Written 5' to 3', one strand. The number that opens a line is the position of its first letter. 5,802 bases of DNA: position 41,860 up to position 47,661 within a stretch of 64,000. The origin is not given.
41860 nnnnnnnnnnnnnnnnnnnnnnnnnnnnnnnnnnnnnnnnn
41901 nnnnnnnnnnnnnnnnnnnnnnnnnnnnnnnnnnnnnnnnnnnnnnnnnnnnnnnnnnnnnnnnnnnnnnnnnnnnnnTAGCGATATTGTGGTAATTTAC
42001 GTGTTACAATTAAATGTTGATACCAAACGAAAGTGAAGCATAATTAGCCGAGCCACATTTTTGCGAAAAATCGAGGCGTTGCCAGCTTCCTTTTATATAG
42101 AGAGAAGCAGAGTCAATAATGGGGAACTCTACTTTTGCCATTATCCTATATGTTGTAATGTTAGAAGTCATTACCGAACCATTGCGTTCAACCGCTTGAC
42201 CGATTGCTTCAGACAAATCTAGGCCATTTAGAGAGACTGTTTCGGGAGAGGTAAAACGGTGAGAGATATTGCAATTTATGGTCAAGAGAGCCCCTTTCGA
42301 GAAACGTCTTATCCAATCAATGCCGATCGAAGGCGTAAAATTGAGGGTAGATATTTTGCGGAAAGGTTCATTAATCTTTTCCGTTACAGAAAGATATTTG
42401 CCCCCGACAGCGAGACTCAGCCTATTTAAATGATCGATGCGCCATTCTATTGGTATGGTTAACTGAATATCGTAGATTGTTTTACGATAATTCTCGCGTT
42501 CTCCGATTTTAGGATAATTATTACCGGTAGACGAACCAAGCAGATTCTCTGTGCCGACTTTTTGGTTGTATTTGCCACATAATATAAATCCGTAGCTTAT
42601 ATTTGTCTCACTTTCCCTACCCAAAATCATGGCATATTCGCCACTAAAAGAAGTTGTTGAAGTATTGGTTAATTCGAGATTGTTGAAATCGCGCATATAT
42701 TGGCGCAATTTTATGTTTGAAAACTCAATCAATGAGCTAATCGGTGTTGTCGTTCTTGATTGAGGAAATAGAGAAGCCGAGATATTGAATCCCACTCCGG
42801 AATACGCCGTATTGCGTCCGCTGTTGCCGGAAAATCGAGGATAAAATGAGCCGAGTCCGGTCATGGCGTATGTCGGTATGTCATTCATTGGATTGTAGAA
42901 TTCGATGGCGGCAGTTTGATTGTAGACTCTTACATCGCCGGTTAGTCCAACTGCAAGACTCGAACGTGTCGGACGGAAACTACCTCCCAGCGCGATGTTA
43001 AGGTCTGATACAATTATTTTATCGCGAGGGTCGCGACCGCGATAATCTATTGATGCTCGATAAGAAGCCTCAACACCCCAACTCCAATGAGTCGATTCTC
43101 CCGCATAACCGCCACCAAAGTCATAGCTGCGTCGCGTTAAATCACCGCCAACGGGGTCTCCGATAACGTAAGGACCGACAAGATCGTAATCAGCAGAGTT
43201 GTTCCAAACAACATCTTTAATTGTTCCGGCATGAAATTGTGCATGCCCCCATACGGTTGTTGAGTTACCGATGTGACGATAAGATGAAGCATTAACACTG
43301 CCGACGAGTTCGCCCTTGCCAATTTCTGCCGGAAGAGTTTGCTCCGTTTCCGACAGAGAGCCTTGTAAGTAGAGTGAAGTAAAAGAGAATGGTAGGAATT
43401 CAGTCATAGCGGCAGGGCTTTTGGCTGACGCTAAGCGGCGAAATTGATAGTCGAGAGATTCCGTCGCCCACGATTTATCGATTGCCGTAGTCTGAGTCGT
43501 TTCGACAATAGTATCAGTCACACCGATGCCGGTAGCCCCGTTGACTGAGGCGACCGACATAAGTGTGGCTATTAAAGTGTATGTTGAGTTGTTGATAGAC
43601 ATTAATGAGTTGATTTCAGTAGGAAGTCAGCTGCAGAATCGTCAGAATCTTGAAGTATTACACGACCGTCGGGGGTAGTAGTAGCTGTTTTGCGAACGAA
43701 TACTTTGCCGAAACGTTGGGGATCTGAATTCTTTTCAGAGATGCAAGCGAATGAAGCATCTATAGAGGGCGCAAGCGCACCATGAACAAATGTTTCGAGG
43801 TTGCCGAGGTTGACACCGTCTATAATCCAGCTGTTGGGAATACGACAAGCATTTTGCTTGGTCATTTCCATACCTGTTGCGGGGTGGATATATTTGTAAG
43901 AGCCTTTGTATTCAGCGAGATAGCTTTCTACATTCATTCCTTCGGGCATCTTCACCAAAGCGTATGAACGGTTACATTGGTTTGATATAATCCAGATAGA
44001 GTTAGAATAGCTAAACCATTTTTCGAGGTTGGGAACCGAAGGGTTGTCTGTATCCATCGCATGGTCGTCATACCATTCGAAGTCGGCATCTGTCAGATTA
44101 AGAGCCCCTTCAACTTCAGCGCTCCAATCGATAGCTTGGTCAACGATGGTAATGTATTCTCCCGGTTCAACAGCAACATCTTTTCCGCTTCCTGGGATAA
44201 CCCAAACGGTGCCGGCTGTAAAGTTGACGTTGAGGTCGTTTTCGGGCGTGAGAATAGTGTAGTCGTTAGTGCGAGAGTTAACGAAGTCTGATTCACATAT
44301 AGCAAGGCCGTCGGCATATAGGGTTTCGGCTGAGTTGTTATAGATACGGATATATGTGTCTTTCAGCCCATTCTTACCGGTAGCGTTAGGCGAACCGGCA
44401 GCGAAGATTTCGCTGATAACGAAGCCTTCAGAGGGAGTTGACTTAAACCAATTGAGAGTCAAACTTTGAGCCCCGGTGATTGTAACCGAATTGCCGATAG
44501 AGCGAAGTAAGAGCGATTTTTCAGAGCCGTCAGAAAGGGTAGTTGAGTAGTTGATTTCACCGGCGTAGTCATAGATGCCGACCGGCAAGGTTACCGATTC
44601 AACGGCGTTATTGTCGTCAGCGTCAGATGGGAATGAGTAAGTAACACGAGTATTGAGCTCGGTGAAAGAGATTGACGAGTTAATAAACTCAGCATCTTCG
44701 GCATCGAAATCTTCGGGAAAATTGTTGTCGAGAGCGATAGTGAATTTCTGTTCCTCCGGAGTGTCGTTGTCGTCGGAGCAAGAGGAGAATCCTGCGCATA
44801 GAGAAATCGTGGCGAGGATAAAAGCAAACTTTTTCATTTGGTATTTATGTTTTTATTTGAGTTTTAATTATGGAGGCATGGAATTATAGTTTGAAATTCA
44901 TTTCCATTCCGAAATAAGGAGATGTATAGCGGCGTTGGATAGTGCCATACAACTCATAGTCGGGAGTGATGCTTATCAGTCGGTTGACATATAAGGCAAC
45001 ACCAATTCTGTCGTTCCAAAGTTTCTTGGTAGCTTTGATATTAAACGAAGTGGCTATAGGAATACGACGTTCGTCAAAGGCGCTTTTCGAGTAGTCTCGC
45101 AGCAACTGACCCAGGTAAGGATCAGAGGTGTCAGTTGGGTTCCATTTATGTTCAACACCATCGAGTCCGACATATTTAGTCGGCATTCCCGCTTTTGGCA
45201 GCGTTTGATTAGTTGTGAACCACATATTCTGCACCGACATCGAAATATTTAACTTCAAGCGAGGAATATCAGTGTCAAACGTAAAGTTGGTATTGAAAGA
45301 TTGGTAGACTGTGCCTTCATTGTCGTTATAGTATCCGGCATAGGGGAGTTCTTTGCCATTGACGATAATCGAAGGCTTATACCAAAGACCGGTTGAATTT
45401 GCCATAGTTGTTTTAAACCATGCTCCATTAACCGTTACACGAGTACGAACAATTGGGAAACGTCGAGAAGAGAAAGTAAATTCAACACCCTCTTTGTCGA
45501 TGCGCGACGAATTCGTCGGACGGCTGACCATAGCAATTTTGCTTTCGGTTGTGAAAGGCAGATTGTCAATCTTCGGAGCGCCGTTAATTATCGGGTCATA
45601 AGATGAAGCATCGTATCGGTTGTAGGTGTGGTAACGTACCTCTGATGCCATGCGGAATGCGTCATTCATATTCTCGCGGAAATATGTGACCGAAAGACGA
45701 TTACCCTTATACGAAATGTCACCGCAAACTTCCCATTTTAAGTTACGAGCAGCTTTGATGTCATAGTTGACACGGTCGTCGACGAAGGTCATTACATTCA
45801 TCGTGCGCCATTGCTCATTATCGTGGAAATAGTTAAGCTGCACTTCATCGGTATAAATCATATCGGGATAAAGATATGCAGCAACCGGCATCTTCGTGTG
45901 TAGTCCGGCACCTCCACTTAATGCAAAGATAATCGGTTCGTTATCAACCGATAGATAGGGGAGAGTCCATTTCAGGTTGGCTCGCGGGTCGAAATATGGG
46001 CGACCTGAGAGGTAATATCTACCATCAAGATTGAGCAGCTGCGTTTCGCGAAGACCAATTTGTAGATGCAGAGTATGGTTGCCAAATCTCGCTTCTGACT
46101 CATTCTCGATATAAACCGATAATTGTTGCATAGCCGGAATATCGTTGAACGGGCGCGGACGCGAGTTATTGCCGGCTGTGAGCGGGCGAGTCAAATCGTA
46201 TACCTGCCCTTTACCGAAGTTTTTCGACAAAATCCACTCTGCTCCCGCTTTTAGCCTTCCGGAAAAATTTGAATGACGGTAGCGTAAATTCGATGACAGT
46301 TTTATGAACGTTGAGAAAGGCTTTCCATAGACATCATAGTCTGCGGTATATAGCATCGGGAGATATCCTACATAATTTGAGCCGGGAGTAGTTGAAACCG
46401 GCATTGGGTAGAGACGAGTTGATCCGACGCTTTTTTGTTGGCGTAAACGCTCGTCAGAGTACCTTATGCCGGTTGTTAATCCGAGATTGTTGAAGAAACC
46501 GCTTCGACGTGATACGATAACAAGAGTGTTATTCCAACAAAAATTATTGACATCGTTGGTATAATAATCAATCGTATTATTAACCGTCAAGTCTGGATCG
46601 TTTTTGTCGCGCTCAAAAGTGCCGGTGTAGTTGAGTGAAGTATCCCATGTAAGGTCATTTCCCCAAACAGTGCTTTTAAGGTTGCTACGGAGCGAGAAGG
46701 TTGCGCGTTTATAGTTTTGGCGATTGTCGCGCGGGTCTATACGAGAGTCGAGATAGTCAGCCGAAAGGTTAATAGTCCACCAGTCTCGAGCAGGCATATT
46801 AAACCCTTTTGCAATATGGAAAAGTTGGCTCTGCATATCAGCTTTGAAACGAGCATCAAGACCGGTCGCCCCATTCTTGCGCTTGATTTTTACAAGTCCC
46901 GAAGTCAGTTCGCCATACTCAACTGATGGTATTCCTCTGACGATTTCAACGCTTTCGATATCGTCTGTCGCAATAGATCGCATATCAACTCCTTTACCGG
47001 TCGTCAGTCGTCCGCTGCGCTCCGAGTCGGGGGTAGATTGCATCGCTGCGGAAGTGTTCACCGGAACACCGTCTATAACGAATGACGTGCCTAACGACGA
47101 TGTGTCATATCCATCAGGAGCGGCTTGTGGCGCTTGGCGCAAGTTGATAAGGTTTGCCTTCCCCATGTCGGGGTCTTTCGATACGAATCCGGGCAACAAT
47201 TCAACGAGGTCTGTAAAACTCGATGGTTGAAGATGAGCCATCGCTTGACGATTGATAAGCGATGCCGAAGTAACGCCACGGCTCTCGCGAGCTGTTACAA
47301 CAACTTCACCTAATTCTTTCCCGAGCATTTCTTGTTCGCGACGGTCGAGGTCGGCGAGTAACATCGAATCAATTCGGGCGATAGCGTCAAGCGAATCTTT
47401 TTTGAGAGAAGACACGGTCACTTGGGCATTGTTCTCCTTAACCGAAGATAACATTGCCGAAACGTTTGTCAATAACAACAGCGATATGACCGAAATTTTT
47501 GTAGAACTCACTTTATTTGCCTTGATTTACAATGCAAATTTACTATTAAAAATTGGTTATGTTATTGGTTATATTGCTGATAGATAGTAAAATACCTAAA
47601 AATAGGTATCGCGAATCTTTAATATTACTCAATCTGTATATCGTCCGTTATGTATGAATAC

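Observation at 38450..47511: Seven-gene envelope-spanning operon pairing a TonB receptor and second beta-barrel with an exporter-type ABC system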

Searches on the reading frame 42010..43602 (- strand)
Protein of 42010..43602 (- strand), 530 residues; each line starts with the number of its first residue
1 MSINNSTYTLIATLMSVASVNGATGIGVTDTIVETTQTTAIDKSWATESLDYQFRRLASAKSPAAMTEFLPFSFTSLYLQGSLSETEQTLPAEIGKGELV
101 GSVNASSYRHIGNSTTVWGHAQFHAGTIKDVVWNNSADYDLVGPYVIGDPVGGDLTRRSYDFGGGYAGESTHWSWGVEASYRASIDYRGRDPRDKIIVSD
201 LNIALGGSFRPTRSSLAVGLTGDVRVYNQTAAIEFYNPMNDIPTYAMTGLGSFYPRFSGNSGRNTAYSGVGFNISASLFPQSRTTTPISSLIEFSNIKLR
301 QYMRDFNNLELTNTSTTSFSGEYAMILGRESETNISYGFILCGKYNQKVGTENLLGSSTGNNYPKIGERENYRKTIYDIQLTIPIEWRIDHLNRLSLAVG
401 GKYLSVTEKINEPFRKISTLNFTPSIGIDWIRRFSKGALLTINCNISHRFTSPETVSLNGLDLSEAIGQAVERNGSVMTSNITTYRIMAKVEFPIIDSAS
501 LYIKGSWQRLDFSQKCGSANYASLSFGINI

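Call 3: search_protein_families(library=pfam, proteins=[window:42010-43602:-], max_evalue=0.01)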
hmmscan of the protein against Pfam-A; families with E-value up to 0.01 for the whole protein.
window:42010-43602:- (530 aa): 1 family
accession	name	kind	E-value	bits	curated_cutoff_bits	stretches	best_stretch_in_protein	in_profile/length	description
PF21012.3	DUF6850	-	2.1e-75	255.1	27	1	63-529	1-463/464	Family of unknown function (DUF6850)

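Call 4: search_protein_families(library=ncbifam, proteins=[window:42010-43602:-], max_evalue=0.01)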
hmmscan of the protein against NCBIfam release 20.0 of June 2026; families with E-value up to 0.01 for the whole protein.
window:42010-43602:- (530 aa): 0 families

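Call 31: search_solved_structures(query=window:42010-43602:-, max_evalue=1)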
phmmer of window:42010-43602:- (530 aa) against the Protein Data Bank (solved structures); distinct sequences matched with E-value up to 1: 0.

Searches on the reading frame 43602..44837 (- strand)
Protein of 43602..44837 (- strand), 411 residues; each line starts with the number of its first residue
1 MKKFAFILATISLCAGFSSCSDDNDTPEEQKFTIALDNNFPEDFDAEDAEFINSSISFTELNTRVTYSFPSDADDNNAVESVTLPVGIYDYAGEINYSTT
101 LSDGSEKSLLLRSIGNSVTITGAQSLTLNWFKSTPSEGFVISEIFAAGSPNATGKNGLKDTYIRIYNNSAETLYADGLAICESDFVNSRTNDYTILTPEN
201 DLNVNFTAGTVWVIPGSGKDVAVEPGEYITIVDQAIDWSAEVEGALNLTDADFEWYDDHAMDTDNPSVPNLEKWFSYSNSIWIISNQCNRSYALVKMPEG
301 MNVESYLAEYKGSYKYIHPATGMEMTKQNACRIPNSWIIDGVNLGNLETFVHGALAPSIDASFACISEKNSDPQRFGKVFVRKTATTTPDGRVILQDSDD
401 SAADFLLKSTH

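Call 3: search_protein_families(library=pfam, proteins=[window:43602-44837:-], max_evalue=0.01)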
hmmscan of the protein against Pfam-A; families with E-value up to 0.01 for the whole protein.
window:43602-44837:- (411 aa): 1 family
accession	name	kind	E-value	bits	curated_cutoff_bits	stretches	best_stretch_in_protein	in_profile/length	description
PF16215.11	DUF4876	-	6.6e-41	140.8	27.9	1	224-409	1-183/186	Protein of unknown function (DUF4876)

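Call 4: search_protein_families(library=ncbifam, proteins=[window:43602-44837:-], max_evalue=0.01)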
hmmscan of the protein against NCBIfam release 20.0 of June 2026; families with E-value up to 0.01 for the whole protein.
window:43602-44837:- (411 aa): 0 families

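Call 28: search_solved_structures(query=window:43602-44837:-, max_evalue=1)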
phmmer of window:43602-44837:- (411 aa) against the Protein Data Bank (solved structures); distinct sequences matched with E-value up to 1: 2.
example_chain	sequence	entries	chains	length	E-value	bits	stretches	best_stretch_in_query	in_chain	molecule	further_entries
4q1z_A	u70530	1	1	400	4.1e-08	35.7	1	132-269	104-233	Putative lipoprotein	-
6vox_A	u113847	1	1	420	0.053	15.5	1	250-348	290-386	Copper oxidase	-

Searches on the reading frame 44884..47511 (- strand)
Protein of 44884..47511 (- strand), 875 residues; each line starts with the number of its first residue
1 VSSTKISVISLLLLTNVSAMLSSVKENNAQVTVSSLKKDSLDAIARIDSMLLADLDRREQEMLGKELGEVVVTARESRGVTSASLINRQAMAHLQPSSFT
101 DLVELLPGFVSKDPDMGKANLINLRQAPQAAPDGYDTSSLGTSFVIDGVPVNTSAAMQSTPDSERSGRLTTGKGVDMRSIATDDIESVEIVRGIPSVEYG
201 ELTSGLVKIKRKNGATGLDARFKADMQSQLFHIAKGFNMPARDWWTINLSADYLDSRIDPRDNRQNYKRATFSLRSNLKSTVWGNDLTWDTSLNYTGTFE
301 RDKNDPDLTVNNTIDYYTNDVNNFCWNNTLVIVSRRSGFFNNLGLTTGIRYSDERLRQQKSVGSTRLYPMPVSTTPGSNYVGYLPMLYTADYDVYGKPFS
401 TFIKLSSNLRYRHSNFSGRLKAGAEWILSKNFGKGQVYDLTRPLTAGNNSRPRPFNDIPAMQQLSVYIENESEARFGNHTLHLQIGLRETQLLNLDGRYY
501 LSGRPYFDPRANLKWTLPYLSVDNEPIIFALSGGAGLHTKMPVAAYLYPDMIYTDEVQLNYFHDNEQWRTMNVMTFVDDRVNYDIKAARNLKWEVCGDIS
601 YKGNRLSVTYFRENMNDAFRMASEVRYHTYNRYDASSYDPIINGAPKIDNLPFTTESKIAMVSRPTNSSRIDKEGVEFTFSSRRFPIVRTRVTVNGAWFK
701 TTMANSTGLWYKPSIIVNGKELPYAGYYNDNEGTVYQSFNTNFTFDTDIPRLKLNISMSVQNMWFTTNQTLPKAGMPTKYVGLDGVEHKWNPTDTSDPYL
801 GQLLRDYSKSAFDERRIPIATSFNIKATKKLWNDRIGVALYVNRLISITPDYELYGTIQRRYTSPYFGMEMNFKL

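Call 3: search_protein_families(library=pfam, proteins=[window:44884-47511:-], max_evalue=0.01)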
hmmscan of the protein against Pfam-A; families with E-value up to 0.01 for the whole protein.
window:44884-47511:- (875 aa): 1 family
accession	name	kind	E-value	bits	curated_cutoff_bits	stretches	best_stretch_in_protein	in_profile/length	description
PF07715.20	Plug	-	2.3e-11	44.6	23.9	1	81-203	7-103/107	TonB-dependent Receptor Plug Domain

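Call 4: search_protein_families(library=ncbifam, proteins=[window:44884-47511:-], max_evalue=0.01)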
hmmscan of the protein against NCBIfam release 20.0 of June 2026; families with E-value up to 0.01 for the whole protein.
window:44884-47511:- (875 aa): 2 families
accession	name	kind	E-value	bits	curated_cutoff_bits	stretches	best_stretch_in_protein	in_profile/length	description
TIGR01783.1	TonB-siderophor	subfamily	7e-06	24.9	223.5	1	82-227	5-123/649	TonB-dependent siderophore receptor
NF049946.1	TonB_dep_CU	exception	0.00076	17.9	700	1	174-216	132-174/683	TonB-dependent receptor, CU motif-type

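Call 69: search_solved_structures(query=window:44884-47511:-, max_evalue=1)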
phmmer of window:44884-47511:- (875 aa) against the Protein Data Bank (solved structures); distinct sequences matched with E-value up to 1: 0.
